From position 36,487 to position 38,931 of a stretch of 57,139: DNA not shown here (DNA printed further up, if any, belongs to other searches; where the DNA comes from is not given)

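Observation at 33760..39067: Uncharacterised, apparently co-regulated hydrolase cassette between flgL and proC (best candidate for a novel system)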

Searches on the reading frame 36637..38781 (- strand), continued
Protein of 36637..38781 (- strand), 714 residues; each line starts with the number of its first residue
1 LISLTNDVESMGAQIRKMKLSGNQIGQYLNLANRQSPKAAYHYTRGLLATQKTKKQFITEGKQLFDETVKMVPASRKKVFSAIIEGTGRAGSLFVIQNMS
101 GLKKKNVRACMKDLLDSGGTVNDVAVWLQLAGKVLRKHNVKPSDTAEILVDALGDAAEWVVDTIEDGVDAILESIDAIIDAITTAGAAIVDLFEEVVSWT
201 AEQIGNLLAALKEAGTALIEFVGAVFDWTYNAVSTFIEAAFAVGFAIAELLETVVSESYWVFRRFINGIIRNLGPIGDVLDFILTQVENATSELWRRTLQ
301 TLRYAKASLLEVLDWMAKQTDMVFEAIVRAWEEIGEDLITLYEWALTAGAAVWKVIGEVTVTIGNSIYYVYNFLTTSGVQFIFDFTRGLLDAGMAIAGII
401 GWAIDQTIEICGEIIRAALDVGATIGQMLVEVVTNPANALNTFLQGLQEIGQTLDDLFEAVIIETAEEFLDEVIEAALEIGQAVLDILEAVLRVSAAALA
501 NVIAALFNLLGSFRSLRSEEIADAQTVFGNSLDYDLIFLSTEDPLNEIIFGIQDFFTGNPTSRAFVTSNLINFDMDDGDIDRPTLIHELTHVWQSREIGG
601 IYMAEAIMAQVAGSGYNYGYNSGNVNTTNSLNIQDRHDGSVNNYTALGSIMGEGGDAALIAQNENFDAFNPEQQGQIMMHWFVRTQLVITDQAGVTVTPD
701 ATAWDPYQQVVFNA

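Call 31: find_encoding_contigs(protein=P0001, flank=1000, max_places=3)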
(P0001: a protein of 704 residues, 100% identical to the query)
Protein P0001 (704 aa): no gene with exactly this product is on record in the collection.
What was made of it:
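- Tried and rejected: The look-up of the window's own contig also failed (call 31).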

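Call 40: search_protein_families(library=pfam, proteins=[L015:4223-7474:-, L015:7853-8374:-, L015:8402-9316:-, L015:9369-9677:+, L015:9674-12724:+, L015:12693-13643:+, L015:14007-15149:+, L015:15137-15550:+, L015:15651-16262:-, L015:16694-18157:-], max_evalue=0.01)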
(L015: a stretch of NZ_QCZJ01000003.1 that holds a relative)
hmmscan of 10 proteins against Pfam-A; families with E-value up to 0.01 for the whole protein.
L015:4223-7474:- (1083 aa): 3 families
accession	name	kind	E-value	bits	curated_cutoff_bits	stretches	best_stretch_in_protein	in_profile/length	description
PF07715.20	Plug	-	2.9e-20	73.2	23.9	1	120-226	1-107/107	TonB-dependent Receptor Plug Domain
PF13715.12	CarbopepD_reg_2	-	1.1e-17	64.2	32.2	1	31-113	1-88/88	CarboxypepD_reg-like domain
PF13620.12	CarboxypepD_reg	-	4.7e-11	43.3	32.3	1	31-89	2-64/82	Carboxypeptidase regulatory-like domain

L015:7853-8374:- (173 aa): 0 families

L015:8402-9316:- (304 aa): 9 families
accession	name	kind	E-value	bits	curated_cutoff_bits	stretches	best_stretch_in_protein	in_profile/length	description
PF01715.23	IPPT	-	7.1e-74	249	23.6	1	40-279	1-243/243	IPP transferase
PF01745.22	IPT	-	8.9e-13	48.6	20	1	9-107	5-103/233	Isopentenyl transferase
PF13173.12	AAA_14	-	0.0011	19.4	27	0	6-36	3-37/129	AAA domain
PF04851.21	ResIII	-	0.0022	18.4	22.5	0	4-31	22-49/164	Type III restriction enzyme, res subunit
PF13671.12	AAA_33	-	0.0023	18.7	27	0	8-42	2-33/143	AAA domain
PF13238.12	AAA_18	-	0.003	18.4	29.4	0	8-35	1-25/128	AAA domain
PF13521.12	AAA_28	-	0.0031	18.2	27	0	8-44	2-38/164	AAA domain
PF20720.3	nSTAND3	-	0.0053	16.9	27.2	0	3-31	15-43/155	Novel STAND NTPase 3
PF01591.24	6PF2K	-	0.0078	16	27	0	3-36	11-42/223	6-phosphofructo-2-kinase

L015:9369-9677:+ (102 aa): 0 families

L015:9674-12724:+ (1016 aa): 2 families
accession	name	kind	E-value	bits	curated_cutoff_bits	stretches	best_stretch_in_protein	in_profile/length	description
PF09361.15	Phasin_2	-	2.2e-13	50.7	24.9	2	203-284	15-98/100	Phasin protein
PF20649.3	COG5_C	-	0.0026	18.2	24.7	0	467-542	32-86/186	Conserved oligomeric Golgi complex subunit 5, C-terminal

L015:12693-13643:+ (316 aa): 1 family
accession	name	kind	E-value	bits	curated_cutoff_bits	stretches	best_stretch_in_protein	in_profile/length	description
PF01364.23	Peptidase_C25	-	1.8e-05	24.6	23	1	132-297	186-372/374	Peptidase family C25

L015:14007-15149:+ (380 aa): 3 families
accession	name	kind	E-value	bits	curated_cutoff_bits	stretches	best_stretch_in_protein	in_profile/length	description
PF00109.32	ketoacyl-synt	-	3.5e-35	122.2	20.8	1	2-216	2-252/252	Beta-ketoacyl synthase, N-terminal domain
PF02801.28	Ketoacyl-synt_C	-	3.4e-26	92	20.8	1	224-335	1-117/119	Beta-ketoacyl synthase, C-terminal domain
PF00108.29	Thiolase_N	-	0.00011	22.1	26.4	1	132-182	77-127/260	Thiolase, N-terminal domain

L015:15137-15550:+ (137 aa): 0 families

L015:15651-16262:- (203 aa): 1 family
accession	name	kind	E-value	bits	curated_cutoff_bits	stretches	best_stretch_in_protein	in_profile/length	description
PF07929.16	PRiA4_ORF3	-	1.2e-13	51.6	26.6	1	25-147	12-128/173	Plasmid pRiA4b ORF-3-like protein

L015:16694-18157:- (487 aa): 4 families
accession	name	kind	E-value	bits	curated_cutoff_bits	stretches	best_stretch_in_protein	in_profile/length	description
PF01743.26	PolyA_pol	-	4e-25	89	23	1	42-170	1-126/126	Poly A polymerase head domain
PF12627.12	PolyA_pol_RNAbd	-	1.1e-19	70.4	22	1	198-256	2-60/64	Probable RNA and SrmB- binding site of polymerase A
PF01966.28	HD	-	8.7e-13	49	22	1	274-369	2-93/116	HD domain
PF13735.12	tRNA_NucTran2_2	-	6.6e-05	23.4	27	1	398-473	73-148/149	tRNA nucleotidyltransferase domain 2 putative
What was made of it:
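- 37252..38376 (-): Gene A, central array of long helices (residues 136-510). It has 29-residue periodicity, is acidic (pI 4.05) and hydrophobic (GRAVY +0.59), and has two TM-like stretches. Its length varies between homologues. Phasin_2 scores above threshold in the longer homologue L015 (call 40).
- On Phasin (PF09361): The longer homologue in L015 scores 50.7 bits against a cut-off of 24.9 (call 40).
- Phasin_2 scores above threshold in L015 (call 40).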

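Call 41: fold_search(model_id=the predicted structure, library=pdb)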
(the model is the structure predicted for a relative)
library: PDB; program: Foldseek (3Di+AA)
matches with E <= 10: 232; with E <= 0.001: 0
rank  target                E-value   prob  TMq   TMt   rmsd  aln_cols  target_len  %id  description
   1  7n6g_1T               3.9e-01  0.16  0.15  0.11  68.5       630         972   12  C1 of central pair (released 2022-05-18)
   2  6ral_A                4.8e-01  0.05  0.06  0.07  36.3       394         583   10  Heterodimeric ABC exporter TmrAB under turnover conditions in asymmetric unlocked return conformation (released 2019-07-31)
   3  6quz_D                5.0e-01  0.06  0.08  0.09  36.4       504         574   11  Structure of ATPgS-bound outward-facing TM287/288 in complex with sybody Sb_TM35 (released 2019-05-29)
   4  5ew5_A                5.8e-01  0.33  0.14  0.18  14.3       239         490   10  Crystal Structure of Colicin E9 In Complex with Its Immunity Protein Im9 (released 2016-07-20)
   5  1tyq_G                7.1e-01  0.69  0.11  0.44   5.7       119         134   12  Crystal structure of Arp2/3 complex with bound ATP and calcium (released 2004-11-09)
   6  3ukr_G                7.9e-01  0.60  0.11  0.39   5.5       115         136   12  Crystal structure of Bos taurus Arp2/3 complex with bound inhibitor CK-666 (released 2013-02-13)
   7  3dxm_G                7.9e-01  0.57  0.11  0.40   5.5       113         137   12  Structure of Bos taurus Arp2/3 Complex with Bound Inhibitor CK0993548 (released 2009-07-28)
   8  3dxk_G                8.3e-01  0.66  0.11  0.43   5.6       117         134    8  Structure of Bos Taurus Arp2/3 Complex with Bound Inhibitor CK0944636 (released 2009-07-28)
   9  1k8k_G                9.6e-01  0.54  0.11  0.39   5.5       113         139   12  Crystal Structure of Arp2/3 Complex (released 2001-12-07)
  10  2p9i_G                1.1e+00  0.63  0.11  0.44   5.5       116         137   11  Crystal Structure of bovine Arp2/3 Complex co-crystallized with ADP and crosslinked with gluteraldehyde (released 2007-05-29)
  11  3ule_G                1.1e+00  0.57  0.10  0.38   5.7        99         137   10  Structure of Bos taurus Arp2/3 complex with bound inhibitor CK-869 and ATP (released 2013-02-13)
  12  4d0p                  1.2e+00  0.60  0.11  0.19   7.4       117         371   12  Crystal structure of human CSN4 (released 2014-07-23)
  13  5oob_I                1.2e+00  0.51  0.13  0.12  13.5       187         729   12  COMPLEX OF HUMAN NUCLEAR CAP-BINDING COMPLEX WITH M7GTP AND NELF-E C-TERMINAL PEPTIDE (released 2017-11-15)
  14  6yw7_G                1.2e+00  0.44  0.11  0.39   5.5       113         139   12  Cryo-EM structure of the ARP2/3 1A5C isoform complex. (released 2020-07-22)
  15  9rcv_A                1.2e+00  0.03  0.09  0.09  36.8       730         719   12  Structure of the Human Peptide-Loading Complex Arrested by HCMV US6 (released 2025-12-03)
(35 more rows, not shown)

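Call 42: search_protein_families(library=ncbifam, proteins=[L015:9674-12724:+, L015:12693-13643:+, L015:14007-15149:+, L015:15137-15550:+, L039:13916-15076:+, L039:15077-15712:+, L015:9369-9677:+, L015:7853-8374:-], max_evalue=0.01)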
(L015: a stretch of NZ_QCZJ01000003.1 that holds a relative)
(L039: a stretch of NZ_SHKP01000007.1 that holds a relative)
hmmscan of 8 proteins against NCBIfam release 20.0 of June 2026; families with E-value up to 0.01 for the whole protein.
L015:9674-12724:+ (1016 aa): 0 families

L015:12693-13643:+ (316 aa): 0 families

L015:14007-15149:+ (380 aa): 35 families (the best 25 are shown)
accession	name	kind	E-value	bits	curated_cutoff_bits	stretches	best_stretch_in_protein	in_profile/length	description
TIGR03150.1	fabF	equivalog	6.1e-83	278.8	493.75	1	3-375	2-406/407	beta-ketoacyl-ACP synthase II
NF005589.0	PRK07314.1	subfamily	8.8e-80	268.5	387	1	2-376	4-410/413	beta-ketoacyl-ACP synthase II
NF004970.0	PRK06333.1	subfamily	1.9e-69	234.6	525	1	2-375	4-419/424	beta-ketoacyl-ACP synthase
NF006618.0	PRK09185.1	subfamily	3.7e-68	230.4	407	1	1-377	2-392/394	beta-ketoacyl-ACP synthase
NF004618.0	PRK05952.1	equivalog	7.8e-65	219.2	455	1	3-376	3-381/384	beta-ketoacyl-ACP synthase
NF058662.1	cispenta_AmcF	equivalog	3.6e-62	210.5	325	1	4-375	2-367/369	cispentacin biosynthesis acyltransferase subunit AmcF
NF006274.0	PRK08439.1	equivalog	6e-54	183.4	621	1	1-374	1-402/406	beta-ketoacyl-ACP synthase II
NF005076.0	PRK06501.1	equivalog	1.9e-53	181.8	629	2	118-376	153-421/425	beta-ketoacyl-ACP synthase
NF006587.0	PRK09116.1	equivalog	4.7e-52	177.1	470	1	2-375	2-404/408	beta-ketoacyl-ACP synthase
NF005916.1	PRK07910.1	equivalog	6.3e-52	176.9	560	1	121-377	152-417/418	KasA/KasB family beta-ketoacyl-ACP synthase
NF006434.0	PRK08722.1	equivalog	1.2e-48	166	759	1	3-375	5-411/414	beta-ketoacyl-ACP synthase II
NF005490.0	PRK07103.1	equivalog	6.7e-41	140.7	445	2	123-377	152-412/414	polyketide beta-ketoacyl:acyl carrier protein synthase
NF005935.0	PRK07967.1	equivalog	1.4e-37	129.6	630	1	1-375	1-401/406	beta-ketoacyl-ACP synthase I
NF045894.1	PKS_plus_SDR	equivalog_domain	7e-33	113.4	1740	1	72-333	103-373/1515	type I polyketide synthase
NF040607.1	mycolic_Pks13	equivalog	1.8e-30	105.2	2100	1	63-354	188-493/1680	polyketide synthase Pks13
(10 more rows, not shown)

L015:15137-15550:+ (137 aa): 0 families

L039:13916-15076:+ (386 aa): 28 families (the best 25 are shown)
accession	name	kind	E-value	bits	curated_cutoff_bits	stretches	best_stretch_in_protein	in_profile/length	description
TIGR03150.1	fabF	equivalog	4.5e-86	289.1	493.75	1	6-382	2-407/407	beta-ketoacyl-ACP synthase II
NF005589.0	PRK07314.1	subfamily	1.9e-85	287.1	387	1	5-384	4-412/413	beta-ketoacyl-ACP synthase II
NF004970.0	PRK06333.1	subfamily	8.7e-80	268.6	525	1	5-385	4-423/424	beta-ketoacyl-ACP synthase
NF004618.0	PRK05952.1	equivalog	2.1e-66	224.4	455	1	6-383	3-382/384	beta-ketoacyl-ACP synthase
NF058662.1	cispenta_AmcF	equivalog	6.2e-66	222.9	325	1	7-382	2-368/369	cispentacin biosynthesis acyltransferase subunit AmcF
NF006618.0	PRK09185.1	subfamily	5.8e-64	216.6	407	1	6-382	4-391/394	beta-ketoacyl-ACP synthase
NF006274.0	PRK08439.1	equivalog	6.4e-58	196.5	621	1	6-382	3-404/406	beta-ketoacyl-ACP synthase II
NF006587.0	PRK09116.1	equivalog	4.4e-57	193.7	470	1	6-384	3-407/408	beta-ketoacyl-ACP synthase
NF006434.0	PRK08722.1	equivalog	3.6e-55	187.5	759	1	6-382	5-412/414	beta-ketoacyl-ACP synthase II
NF005076.0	PRK06501.1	equivalog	1.9e-54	185.2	629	2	118-382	150-421/425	beta-ketoacyl-ACP synthase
NF005916.1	PRK07910.1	equivalog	3e-49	168.1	560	1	140-380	168-414/418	KasA/KasB family beta-ketoacyl-ACP synthase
NF005490.0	PRK07103.1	equivalog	8.1e-43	147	445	1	5-382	4-411/414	polyketide beta-ketoacyl:acyl carrier protein synthase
NF005935.0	PRK07967.1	equivalog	3.1e-40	138.3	630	1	6-385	3-405/406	beta-ketoacyl-ACP synthase I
NF045894.1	PKS_plus_SDR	equivalog_domain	8.2e-31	106.5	1740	1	73-341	101-375/1515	type I polyketide synthase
NF040607.1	mycolic_Pks13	equivalog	1.5e-23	82.3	2100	1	89-345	215-478/1680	polyketide synthase Pks13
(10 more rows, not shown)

L039:15077-15712:+ (211 aa): 0 families

L015:9369-9677:+ (102 aa): 0 families

L015:7853-8374:- (173 aa): 0 families

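Call 68: search_solved_structures(query=A2, max_evalue=1, show_alignments=1)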
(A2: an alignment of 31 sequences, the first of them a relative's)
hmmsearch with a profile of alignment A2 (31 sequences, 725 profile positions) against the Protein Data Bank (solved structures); distinct sequences matched with E-value up to 1: 7.
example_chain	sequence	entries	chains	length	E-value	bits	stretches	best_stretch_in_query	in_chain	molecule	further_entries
6h56_A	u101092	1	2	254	4.2e-09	38.4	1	522-663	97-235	Effector domain of Pseudomonas aeruginosa VgrG2b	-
7wxz_A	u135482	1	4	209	0.0041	18.6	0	245-299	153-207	Spike protein S2'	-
2bez_C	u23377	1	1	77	0.052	15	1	237-301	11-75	Spike glycoprotein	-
5zvm_A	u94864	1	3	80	0.1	14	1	237-299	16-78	Spike glycoprotein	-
7jh5_A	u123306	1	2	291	0.11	13.9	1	31-94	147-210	Co-LOCKR: de novo designed protein switch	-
7cbc_A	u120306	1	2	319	0.15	13.5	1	31-94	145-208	De novo designed switch protein caging a hemagglutinin binder (sCageHA267_1S)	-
3m8j_A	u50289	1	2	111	0.51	11.7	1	93-140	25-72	FocB protein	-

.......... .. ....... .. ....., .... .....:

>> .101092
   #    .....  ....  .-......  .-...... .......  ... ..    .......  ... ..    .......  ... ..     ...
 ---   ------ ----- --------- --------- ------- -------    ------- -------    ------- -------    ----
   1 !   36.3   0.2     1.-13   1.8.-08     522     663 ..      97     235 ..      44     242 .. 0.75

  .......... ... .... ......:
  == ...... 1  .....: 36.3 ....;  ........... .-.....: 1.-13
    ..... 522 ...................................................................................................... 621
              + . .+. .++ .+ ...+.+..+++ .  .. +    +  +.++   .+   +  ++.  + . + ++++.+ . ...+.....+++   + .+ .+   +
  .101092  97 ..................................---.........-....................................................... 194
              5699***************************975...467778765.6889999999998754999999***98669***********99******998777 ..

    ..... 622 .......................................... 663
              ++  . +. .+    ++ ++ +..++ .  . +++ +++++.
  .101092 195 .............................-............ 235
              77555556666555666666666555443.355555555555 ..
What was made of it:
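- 36637..37251 (-): Gene A, C-terminal zincin metallopeptidase domain of VgrG2b/Tpe1 (DUF4157-like) type. HExxH codons at 37009-37023. Family profile against 6H56, E = 4e-9 (call 68).
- Closest known: VgrG2b C-terminal domain / Tpe1 type VI metallopeptidase effectors. Same: Homologous catalytic domain with the HE(L/M)THVWQ motif, profile E = 4e-9 (call 68).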

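Call 70: find_encoding_contigs(protein=P0002, flank=6000, max_places=2)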
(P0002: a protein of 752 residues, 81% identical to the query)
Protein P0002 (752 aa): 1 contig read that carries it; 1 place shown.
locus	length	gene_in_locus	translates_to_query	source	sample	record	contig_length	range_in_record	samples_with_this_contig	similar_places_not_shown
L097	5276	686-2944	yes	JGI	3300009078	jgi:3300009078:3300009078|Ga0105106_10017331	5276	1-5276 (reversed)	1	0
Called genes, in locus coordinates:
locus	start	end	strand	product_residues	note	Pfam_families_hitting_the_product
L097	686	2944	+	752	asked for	PF27499:CsmB (faint)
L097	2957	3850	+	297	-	PF01364:Peptidase_C25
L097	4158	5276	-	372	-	?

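Call 71: find_encoding_contigs(protein=P0007, flank=6000, max_places=2)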
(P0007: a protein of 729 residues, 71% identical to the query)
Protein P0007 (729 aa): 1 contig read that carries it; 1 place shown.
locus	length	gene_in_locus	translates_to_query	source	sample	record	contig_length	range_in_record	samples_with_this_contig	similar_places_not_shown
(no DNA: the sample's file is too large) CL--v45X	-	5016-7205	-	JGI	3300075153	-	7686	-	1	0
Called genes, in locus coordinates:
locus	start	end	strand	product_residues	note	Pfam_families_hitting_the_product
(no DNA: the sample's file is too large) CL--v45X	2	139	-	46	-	?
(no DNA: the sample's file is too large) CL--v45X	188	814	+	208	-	-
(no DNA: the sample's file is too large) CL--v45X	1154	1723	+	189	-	PF14066:DUF4256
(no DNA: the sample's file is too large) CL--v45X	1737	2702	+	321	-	PF08240:ADH_N, PF00107:ADH_zinc_N, PF13602:ADH_zinc_N_2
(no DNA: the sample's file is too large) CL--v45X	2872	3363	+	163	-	PF14534:DUF4440 (weak), PF12680:SnoaL_2 (weak)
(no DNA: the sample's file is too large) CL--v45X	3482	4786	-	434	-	-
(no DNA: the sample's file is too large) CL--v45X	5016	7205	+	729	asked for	-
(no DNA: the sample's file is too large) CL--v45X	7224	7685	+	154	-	?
